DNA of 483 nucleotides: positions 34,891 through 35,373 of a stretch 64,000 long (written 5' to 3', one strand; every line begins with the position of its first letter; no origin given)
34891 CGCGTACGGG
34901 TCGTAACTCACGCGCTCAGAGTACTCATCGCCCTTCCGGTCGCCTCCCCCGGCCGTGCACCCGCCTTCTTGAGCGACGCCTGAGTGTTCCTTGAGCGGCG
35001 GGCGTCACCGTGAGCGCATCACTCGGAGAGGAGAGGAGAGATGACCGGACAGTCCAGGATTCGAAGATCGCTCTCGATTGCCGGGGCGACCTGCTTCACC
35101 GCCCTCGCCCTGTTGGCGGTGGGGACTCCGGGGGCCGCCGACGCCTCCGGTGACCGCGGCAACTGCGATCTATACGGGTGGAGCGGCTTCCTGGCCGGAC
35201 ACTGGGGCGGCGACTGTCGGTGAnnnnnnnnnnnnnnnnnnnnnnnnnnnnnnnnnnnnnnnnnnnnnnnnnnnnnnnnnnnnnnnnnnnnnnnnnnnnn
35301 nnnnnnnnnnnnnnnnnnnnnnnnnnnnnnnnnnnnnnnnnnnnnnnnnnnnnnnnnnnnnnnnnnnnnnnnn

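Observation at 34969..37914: AfsR-like SARP regulator next to a strongly SD-preceded 60-aa secreted two-Cys peptide gene with 11-bp-phased heptamer repeats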

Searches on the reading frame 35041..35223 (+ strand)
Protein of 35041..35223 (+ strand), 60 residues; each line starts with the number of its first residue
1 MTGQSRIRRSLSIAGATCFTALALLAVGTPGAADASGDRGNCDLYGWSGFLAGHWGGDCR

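Call 6: search_protein_families(library=pfam, proteins=[window:35041-35223:+], max_evalue=0.01)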
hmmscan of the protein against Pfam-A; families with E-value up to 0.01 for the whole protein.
window:35041-35223:+ (60 aa): 0 families

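Call 7: search_protein_families(library=ncbifam, proteins=[window:35041-35223:+], max_evalue=0.01)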
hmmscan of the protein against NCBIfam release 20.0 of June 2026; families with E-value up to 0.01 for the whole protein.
window:35041-35223:+ (60 aa): 0 families

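Call 8: find_homologous_proteins(query=window:35041-35220:+, max_evalue=0.01)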
Query seq(60 aa) (60 aa): 1 proteins with E <= 0.01 among 1 candidates.
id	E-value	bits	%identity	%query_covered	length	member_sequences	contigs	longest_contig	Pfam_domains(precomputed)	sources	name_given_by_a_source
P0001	3.7e-33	130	100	100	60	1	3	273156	-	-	-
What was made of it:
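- Tried and rejected: Single-sequence protein search with the peptide found only itself (call 8).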

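Call 18: find_related_loci(query=A2, collection=metagenome_contigs, flank=5000)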
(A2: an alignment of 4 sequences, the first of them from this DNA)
Query A2 (60 aa) in metagenome_contigs; peptide patterns used: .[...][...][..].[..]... (x = any residue, [..] = any of these).
12 stretches matched a pattern; 1 encode a relative of the query (tblastn E <= 1e-3); 1 distinct loci.
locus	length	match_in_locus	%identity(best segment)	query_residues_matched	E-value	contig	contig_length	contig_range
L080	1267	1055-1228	49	1-59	6e-11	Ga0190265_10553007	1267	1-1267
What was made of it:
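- Tried and rejected: The JGI metagenome scan with the peptide alignment returned one extra locus (call 18).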

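Call 19: find_homologous_proteins(query=A2, max_evalue=1)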
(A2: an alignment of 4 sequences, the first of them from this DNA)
Query A2 (4 sequences) (60 aa, profile of the alignment): 34 proteins with E <= 1 among 750 candidates.
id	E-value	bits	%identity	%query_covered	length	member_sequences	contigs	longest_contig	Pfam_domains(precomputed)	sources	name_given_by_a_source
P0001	8.3e-30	121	100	100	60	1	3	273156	-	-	-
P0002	1.4e-29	120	52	100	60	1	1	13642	-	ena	-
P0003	1.5e-29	120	57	35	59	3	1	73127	-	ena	-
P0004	2.0e-27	113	65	100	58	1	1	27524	-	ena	-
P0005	2.6e-27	113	57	38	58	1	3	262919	-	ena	-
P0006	4.0e-25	106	50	100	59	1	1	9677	-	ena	-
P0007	4.6e-25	106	64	98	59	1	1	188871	-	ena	-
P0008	8.0e-25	105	59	100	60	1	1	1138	-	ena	-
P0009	1.0e-24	104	50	100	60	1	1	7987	-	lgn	-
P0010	1.1e-24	104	47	98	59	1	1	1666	-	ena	-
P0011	1.3e-24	104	59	100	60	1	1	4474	-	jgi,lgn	jgi:hypothetical protein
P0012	3.6e-24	103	50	100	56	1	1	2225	-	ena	-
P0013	1.5e-23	101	43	100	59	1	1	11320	-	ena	-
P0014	8.1e-23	98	52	100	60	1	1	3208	-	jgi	jgi:hypothetical protein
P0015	2.3e-22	97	48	100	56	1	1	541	-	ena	-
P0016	2.4e-22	97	54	100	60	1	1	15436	-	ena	-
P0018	2.3e-21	94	52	100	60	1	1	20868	-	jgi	jgi:hypothetical protein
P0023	2.3e-19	87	49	100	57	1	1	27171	-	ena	-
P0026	5.6e-19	86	50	87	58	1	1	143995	-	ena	-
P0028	3.8e-18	83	48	100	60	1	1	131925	-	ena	-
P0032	5.1e-16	77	48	100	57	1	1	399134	-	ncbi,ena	-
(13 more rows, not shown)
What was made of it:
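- Tried and rejected: A profile built from the four syntenic copies was needed to find the family (call 19).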

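Call 22: find_encoding_contigs(protein=P0032, flank=6000, max_places=2)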
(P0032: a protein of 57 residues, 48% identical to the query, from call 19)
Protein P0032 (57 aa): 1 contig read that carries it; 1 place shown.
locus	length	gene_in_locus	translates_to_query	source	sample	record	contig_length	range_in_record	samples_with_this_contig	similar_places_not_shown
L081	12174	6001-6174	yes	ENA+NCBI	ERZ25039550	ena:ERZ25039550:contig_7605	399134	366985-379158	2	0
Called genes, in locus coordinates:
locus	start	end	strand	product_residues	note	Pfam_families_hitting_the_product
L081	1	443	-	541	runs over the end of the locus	PF00009:GTP_EFTU, PF01926:MMR_HSR1 (weak), PF03144:GTP_EFTU_D2, PF25461:Beta-barrel_SelB, PF09107:WHD_3rd_SelB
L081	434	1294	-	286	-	PF03841:SelA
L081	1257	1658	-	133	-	PF03841:SelA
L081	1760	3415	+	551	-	PF12229:PG_binding_4 (faint), PF04294:VanW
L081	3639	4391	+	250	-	-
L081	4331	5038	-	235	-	PF18306:LDcluster4, PF03641:Lysine_decarbox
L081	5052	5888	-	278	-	PF02163:Peptidase_M50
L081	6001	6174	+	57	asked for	-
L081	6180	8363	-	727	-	PF03704:BTAD, PF13374:TPR_10 (faint), PF25872:HTH_77 (weak), PF13424:TPR_12 (weak)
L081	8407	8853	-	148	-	PF00486:Trans_reg_C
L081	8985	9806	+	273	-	-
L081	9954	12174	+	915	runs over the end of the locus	PF13191:AAA_16, PF13401:AAA_22 (faint), PF00196:GerE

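Call 23: find_encoding_contigs(protein=P0028, flank=6000, max_places=2)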
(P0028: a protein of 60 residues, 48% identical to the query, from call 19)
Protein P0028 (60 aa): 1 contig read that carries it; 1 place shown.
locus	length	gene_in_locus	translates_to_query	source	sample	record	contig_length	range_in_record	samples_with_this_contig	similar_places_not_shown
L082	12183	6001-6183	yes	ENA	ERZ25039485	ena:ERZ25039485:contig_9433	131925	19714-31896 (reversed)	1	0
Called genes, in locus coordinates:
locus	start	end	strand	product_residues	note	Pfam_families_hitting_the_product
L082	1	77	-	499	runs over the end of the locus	PF03841:SelA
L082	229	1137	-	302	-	-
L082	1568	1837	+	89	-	-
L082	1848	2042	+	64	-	-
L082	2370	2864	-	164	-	-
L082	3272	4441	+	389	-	PF00004:AAA, PF17862:AAA_lid_3 (weak)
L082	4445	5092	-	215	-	PF18306:LDcluster4, PF03641:Lysine_decarbox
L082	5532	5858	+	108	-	-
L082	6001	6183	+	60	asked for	-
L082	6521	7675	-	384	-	-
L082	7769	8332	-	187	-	-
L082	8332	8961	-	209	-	-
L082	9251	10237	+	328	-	PF00392:GntR, PF09339:HTH_IclR (faint)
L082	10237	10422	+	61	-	PF07729:FCD (weak)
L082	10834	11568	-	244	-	-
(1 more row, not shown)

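Call 24: find_encoding_contigs(protein=P0026, flank=6000, max_places=2)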
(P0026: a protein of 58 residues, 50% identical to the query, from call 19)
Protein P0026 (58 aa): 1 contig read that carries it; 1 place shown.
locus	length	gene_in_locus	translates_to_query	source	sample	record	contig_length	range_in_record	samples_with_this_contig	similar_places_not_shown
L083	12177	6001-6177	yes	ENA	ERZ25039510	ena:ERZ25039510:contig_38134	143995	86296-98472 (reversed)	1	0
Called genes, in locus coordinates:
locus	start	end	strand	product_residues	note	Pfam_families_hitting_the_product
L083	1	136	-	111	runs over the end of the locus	PF09107:WHD_3rd_SelB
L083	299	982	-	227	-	-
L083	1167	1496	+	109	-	-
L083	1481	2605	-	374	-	PF03841:SelA, PF01212:Beta_elim_lyase (weak), PF01041:DegT_DnrJ_EryC1 (weak)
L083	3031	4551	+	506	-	PF12229:PG_binding_4 (weak), PF04294:VanW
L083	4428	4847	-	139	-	PF03641:Lysine_decarbox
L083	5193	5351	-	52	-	-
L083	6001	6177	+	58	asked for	-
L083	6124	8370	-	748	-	PF03704:BTAD, PF13424:TPR_12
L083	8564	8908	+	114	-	-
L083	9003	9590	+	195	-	-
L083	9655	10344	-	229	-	PF02597:ThiS, PF02391:MoaE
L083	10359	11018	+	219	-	PF00392:GntR, PF09339:HTH_IclR (faint), PF07729:FCD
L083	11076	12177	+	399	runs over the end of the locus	PF00353:HemolysinCabind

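Call 25: find_encoding_contigs(protein=P0007, flank=6000, max_places=1)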
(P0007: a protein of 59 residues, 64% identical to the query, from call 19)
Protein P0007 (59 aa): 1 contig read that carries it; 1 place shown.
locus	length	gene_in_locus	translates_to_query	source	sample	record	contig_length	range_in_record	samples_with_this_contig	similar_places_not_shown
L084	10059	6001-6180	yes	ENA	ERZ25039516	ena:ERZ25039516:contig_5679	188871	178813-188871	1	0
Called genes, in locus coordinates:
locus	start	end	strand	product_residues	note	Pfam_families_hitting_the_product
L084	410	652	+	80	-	-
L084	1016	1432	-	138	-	PF00009:GTP_EFTU (weak)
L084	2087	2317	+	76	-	-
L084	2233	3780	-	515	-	-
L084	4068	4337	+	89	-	PF04294:VanW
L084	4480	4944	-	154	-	PF03641:Lysine_decarbox, PF18306:LDcluster4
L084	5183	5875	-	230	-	PF02163:Peptidase_M50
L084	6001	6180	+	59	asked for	-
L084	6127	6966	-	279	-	PF13374:TPR_10 (faint), PF17874:TPR_MalT (faint), PF13424:TPR_12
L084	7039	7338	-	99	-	-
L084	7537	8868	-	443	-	PF00486:Trans_reg_C, PF03704:BTAD, PF13191:AAA_16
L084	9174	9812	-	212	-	PF02597:ThiS, PF02391:MoaE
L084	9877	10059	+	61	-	?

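Call 26: find_encoding_contigs(protein=P0023, flank=6000, max_places=1)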
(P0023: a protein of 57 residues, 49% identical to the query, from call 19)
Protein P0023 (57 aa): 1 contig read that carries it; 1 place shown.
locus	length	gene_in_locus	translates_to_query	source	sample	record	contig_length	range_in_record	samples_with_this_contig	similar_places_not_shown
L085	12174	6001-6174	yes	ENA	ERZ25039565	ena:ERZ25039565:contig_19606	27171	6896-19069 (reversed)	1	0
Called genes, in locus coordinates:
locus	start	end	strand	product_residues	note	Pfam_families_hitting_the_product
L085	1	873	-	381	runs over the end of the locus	PF03144:GTP_EFTU_D2, PF25461:Beta-barrel_SelB, PF09107:WHD_3rd_SelB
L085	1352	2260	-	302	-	PF03841:SelA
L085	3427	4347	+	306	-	PF04294:VanW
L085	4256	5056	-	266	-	PF18306:LDcluster4, PF03641:Lysine_decarbox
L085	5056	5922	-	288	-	PF02163:Peptidase_M50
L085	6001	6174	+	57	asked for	-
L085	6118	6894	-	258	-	-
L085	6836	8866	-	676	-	PF00486:Trans_reg_C (weak), PF03704:BTAD, PF25199:nSTAND_NTPase5 (faint), PF13401:AAA_22 (weak), PF25872:HTH_77 (weak)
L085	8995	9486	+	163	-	-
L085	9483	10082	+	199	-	-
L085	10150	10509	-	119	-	PF02391:MoaE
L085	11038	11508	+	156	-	PF07729:FCD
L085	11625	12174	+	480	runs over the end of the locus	PF01642:MM_CoA_mutase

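Call 27: find_encoding_contigs(protein=P0018, flank=6000, max_places=1)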
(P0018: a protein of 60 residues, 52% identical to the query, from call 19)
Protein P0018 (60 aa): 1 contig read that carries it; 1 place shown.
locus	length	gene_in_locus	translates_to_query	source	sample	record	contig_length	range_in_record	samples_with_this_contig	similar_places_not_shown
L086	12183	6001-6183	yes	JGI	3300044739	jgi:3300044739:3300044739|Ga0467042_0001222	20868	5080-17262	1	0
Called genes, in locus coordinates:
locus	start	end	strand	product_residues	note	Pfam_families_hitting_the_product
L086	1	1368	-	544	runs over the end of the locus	PF00009:GTP_EFTU, PF01926:MMR_HSR1 (weak), PF03144:GTP_EFTU_D2, PF25461:Beta-barrel_SelB, PF09107:WHD_3rd_SelB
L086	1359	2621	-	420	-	PF03841:SelA, PF01041:DegT_DnrJ_EryC1 (weak)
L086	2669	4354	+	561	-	PF12229:PG_binding_4 (weak), PF04294:VanW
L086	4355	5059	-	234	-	PF18306:LDcluster4, PF03641:Lysine_decarbox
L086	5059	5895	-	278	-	PF02163:Peptidase_M50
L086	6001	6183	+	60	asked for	-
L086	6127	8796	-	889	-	PF00486:Trans_reg_C (faint), PF03704:BTAD, PF13191:AAA_16 (weak), PF25872:HTH_77, PF13424:TPR_12 (weak)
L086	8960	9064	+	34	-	-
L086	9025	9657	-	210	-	PF02597:ThiS, PF02391:MoaE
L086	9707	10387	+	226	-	PF00392:GntR, PF09339:HTH_IclR (faint), PF07729:FCD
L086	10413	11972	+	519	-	PF01642:MM_CoA_mutase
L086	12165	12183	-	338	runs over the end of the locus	-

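Call 28: find_encoding_contigs(protein=P0016, flank=6000, max_places=1)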
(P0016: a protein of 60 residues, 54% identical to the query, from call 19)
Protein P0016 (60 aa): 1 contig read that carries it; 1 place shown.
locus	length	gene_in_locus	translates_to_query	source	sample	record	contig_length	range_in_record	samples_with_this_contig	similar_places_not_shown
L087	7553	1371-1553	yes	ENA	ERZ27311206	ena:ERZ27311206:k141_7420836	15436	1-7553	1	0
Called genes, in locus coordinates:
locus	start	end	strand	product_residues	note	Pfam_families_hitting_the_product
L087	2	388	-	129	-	?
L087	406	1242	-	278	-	PF02163:Peptidase_M50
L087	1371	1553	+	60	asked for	-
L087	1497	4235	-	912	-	PF00486:Trans_reg_C, PF03704:BTAD, PF13374:TPR_10 (faint), PF13191:AAA_16 (weak), PF25872:HTH_77 (weak), PF13424:TPR_12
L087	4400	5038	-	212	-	PF02597:ThiS, PF02391:MoaE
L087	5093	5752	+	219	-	PF00392:GntR, PF09339:HTH_IclR (weak), PF07729:FCD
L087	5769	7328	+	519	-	PF01642:MM_CoA_mutase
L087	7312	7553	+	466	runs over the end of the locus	PF01082:Cu2_monooxygen (weak), PF03712:Cu2_monoox_C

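Call 50: predict_structure(alignment_id=A3)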
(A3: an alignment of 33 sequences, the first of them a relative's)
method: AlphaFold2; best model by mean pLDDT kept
length: 60 residues; sequences in the alignment: 33
mean_pLDDT: 64.9   pTM: 0.35
mean pLDDT of the five models: 64.9, 64.0, 63.8, 60.3, 60.3
residues with pLDDT >= 90: 2; 70-90: 20; 50-70: 28; < 50: 10
segments of 3 or more residues with pLDDT < 50: 30-38
pLDDT, mean of each block of 10 residues (from residue 1): 72 87 71 48 54 57
secondary structure, 60 per line:
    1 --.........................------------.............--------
elements in order: H3-27 H40-52
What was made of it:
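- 35041..35145 (+): Predicted Sec-type signal peptide, residues 1-35: n-region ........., hydrophobic core, then ADA|S. AlphaFold2 gives a helix at residues 3-27 (call 50).
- AlphaFold2 predicts a helix at residues 3-27 (call 50). AlphaFold2 gives no confident fold for the core, with pLDDT about 55 (call 50).
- Tried and rejected: AlphaFold2 with 33 sequences gave mean pLDDT 64.9 and about 55 for the core (call 50).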

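Call 51: search_protein_representatives(alignment_id=A3)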
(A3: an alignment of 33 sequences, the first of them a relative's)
Query: 33 sequences, 59 profile positions. Proteins with E-value up to 0.001 (for the whole library): 11; up to 1e-10: 7; up to 1e-30: 0. The best 11 are listed.
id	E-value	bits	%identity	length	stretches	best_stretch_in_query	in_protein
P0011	2.4e-30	120.6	-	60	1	1-59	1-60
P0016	3.8e-27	110.3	-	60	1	1-59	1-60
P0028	5.6e-26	106.6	-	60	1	1-59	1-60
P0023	8.8e-26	106.0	-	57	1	1-59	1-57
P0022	1.2e-23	99.1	-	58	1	1-59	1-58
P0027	4.7e-23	97.2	-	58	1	1-59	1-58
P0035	5.4e-13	65.0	-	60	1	1-59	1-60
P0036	1.0e-09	54.5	-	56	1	1-59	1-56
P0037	2.1e-08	50.3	-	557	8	5-30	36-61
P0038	2.9e-08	49.8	-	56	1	1-59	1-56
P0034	3.4e-07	46.4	-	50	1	1-33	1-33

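Call 53: find_encoding_contigs(protein=P0038, flank=6000, max_places=2)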
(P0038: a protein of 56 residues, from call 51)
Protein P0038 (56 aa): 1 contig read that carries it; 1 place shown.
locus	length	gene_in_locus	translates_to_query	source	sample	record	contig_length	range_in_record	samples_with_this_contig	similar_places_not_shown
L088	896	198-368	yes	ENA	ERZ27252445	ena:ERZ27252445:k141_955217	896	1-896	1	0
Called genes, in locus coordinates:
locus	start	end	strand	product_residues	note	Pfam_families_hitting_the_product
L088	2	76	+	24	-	?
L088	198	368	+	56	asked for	-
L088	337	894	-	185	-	?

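Call 54: find_encoding_contigs(protein=P0036, flank=6000, max_places=2)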
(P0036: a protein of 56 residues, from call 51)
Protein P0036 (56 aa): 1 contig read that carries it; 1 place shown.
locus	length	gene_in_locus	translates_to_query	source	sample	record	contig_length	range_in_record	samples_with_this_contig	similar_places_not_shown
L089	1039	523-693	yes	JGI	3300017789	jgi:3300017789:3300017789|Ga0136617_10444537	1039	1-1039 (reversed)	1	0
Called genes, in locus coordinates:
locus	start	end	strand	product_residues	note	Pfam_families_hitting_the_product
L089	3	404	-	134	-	?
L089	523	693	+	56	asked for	-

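Call 55: find_encoding_contigs(protein=P0035, flank=6000, max_places=2)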
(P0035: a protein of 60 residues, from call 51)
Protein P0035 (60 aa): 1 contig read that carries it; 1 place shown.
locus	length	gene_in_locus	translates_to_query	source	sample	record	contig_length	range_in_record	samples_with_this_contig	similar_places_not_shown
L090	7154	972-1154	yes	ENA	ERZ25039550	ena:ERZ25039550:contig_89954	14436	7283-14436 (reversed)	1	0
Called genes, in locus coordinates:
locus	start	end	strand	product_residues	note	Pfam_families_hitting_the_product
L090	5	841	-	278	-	PF02163:Peptidase_M50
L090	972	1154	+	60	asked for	-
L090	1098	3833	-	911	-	PF00486:Trans_reg_C (faint), PF03704:BTAD, PF13191:AAA_16, PF25199:nSTAND_NTPase5 (weak), PF13424:TPR_12 (weak)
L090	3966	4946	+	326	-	PF18998:Flg_new_2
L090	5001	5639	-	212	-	PF02597:ThiS, PF02391:MoaE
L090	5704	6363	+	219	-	PF00392:GntR, PF09339:HTH_IclR (faint), PF07729:FCD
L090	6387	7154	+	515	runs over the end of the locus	PF01642:MM_CoA_mutase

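Call 71: search_solved_structures(query=A3, max_evalue=10)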
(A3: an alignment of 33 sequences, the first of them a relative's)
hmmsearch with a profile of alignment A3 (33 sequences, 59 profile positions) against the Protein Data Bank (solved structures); distinct sequences matched with E-value up to 10: 0.

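Call 72: search_protein_families(library=padloc, proteins=[window:35041-35223:+], max_evalue=0.01)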
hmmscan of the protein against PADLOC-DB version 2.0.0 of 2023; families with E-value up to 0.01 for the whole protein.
window:35041-35223:+ (60 aa): 0 families
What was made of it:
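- Tried and rejected: Family and structure libraries gave nothing for the peptide: Pfam, NCBIfam, PADLOC and PDB profile searches (calls 6, 7, 71, 72).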
